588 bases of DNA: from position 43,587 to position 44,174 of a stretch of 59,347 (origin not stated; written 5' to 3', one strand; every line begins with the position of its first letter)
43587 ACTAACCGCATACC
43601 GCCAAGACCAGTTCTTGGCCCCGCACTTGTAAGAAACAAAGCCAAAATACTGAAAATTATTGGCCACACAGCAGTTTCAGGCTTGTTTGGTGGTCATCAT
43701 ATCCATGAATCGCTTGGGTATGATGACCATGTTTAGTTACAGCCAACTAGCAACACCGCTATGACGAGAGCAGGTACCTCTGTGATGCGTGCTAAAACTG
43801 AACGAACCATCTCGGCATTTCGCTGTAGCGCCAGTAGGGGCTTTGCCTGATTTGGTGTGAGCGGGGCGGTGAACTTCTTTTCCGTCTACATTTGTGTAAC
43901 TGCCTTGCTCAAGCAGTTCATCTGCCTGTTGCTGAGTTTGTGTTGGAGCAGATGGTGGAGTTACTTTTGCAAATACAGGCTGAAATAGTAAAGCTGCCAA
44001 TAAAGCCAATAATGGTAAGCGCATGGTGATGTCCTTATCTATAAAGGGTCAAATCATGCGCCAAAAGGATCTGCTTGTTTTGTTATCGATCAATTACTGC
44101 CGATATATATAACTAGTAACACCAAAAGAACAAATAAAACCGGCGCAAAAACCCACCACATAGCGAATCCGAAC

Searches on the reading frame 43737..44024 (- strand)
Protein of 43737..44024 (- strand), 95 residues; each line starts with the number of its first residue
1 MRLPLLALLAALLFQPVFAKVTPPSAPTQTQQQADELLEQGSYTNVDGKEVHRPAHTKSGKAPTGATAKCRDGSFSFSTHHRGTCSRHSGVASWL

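Call 107: search_protein_families(library=pfam, proteins=[window:43737-44024:-], max_evalue=0.01)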
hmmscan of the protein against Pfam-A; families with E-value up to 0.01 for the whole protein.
window:43737-44024:- (95 aa): 1 family
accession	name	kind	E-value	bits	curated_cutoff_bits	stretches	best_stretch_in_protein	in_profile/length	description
PF12587.13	DUF3761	-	7.4e-31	106.9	29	1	15-94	13-81/82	Protein of unknown function (DUF3761)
